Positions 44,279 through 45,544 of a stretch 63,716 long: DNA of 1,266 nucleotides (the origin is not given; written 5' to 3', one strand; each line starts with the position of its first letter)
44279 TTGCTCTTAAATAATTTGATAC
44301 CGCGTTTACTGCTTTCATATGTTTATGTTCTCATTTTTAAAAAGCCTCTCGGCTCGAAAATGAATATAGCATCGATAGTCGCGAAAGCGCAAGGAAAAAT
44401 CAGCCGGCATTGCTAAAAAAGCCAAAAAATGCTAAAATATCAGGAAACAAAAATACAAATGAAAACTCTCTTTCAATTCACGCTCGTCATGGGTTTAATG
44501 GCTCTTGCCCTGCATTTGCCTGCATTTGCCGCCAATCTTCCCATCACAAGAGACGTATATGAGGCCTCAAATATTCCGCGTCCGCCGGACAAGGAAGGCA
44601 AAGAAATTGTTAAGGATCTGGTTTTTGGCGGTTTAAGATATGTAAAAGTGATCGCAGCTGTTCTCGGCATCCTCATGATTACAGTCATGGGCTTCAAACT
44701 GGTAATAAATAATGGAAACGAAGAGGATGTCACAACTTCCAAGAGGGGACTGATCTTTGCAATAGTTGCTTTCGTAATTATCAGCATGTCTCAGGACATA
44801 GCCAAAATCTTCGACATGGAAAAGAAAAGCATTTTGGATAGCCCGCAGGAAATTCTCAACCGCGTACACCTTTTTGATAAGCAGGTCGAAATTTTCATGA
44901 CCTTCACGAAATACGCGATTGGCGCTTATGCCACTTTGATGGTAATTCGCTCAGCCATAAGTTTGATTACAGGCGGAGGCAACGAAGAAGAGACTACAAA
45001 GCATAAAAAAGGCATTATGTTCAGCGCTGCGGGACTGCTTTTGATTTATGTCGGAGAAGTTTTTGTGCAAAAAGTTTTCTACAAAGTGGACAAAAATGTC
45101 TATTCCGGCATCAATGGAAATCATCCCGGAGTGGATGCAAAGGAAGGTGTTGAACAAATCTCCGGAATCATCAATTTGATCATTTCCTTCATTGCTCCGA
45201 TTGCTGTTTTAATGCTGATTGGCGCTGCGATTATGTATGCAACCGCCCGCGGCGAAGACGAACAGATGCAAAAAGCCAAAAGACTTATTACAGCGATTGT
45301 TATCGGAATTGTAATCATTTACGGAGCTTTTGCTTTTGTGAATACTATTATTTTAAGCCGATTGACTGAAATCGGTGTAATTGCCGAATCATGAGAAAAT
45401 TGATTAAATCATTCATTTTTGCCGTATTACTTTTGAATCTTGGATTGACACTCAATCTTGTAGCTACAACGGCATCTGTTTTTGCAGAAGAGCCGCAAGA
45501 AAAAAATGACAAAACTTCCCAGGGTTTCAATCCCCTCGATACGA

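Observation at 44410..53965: Translationally coupled operon of multi-module VirB2/TrbC-like hairpin proteins fused or linked to giant PKD adhesin-like proteins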

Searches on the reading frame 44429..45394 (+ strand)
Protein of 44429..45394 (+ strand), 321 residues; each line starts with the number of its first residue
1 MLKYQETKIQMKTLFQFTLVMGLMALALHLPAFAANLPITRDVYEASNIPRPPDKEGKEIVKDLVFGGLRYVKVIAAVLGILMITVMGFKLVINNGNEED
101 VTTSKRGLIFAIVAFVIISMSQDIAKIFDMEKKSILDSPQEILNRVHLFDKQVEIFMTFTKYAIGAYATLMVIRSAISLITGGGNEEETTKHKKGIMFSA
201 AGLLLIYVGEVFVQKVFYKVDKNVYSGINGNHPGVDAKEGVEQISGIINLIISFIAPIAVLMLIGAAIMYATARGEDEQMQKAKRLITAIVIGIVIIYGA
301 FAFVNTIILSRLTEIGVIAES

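Call 3: search_protein_families(library=pfam, proteins=[window:44429-45394:+], max_evalue=1)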
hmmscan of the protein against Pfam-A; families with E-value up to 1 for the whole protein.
window:44429-45394:+ (321 aa): 8 families
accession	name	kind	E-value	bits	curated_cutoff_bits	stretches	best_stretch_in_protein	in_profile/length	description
PF18895.5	T4SS_pilin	-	5.1e-15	55.7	26.6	3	71-118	15-61/71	Type IV secretion system pilin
PF19607.4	DUF6112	-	6.2e-08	32.8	25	1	232-307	4-81/88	Family of unknown function (DUF6112)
PF04956.18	TrbC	-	3.5e-06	27.6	27.9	1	246-307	43-98/98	TrbC/VIRB2 pilin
PF02322.20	Cyt_bd_oxida_II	-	0.02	14.7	35.6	1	217-312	211-265/302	Cytochrome bd terminal oxidase subunit II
PF10002.14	DUF2243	-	0.088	13.4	25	0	256-315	52-106/140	Predicted membrane protein (DUF2243)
PF09933.14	DUF2165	-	0.13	12.7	24.9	1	250-303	66-120/157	Predicted small integral membrane protein (DUF2165)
PF14293.11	YWFCY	-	0.15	12.5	24.4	0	153-214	53-109/144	YWFCY protein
PF07331.16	TctB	-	0.17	12.5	29.1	0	236-301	64-128/137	Tripartite tricarboxylate transporter TctB family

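Call 4: search_protein_families(library=ncbifam, proteins=[window:44429-45394:+], max_evalue=1)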
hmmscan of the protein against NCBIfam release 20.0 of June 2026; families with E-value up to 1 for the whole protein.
window:44429-45394:+ (321 aa): 2 families
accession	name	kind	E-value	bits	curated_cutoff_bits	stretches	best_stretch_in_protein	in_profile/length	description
NF045849.1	ICE_MMCAP2_0565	equivalog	3.5e-12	45.8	40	2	241-308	6-77/80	Mbov_0395 family pilin-like conjugal transfer protein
TIGR02459.1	CbtB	hypoth_equivalog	0.33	11.5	64.4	0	278-300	14-36/60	cobalt transporter subunit CbtB (proposed)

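Call 47: search_solved_structures(query=window:44429-45394:+, max_evalue=10, show_alignments=2)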
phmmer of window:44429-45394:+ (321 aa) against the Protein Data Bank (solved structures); distinct sequences matched with E-value up to 10: 1.
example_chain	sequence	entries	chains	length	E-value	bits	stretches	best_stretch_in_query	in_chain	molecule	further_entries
9cbl_R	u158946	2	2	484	0.54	13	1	247-306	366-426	Endolysin,Alpha-2A adrenergic receptor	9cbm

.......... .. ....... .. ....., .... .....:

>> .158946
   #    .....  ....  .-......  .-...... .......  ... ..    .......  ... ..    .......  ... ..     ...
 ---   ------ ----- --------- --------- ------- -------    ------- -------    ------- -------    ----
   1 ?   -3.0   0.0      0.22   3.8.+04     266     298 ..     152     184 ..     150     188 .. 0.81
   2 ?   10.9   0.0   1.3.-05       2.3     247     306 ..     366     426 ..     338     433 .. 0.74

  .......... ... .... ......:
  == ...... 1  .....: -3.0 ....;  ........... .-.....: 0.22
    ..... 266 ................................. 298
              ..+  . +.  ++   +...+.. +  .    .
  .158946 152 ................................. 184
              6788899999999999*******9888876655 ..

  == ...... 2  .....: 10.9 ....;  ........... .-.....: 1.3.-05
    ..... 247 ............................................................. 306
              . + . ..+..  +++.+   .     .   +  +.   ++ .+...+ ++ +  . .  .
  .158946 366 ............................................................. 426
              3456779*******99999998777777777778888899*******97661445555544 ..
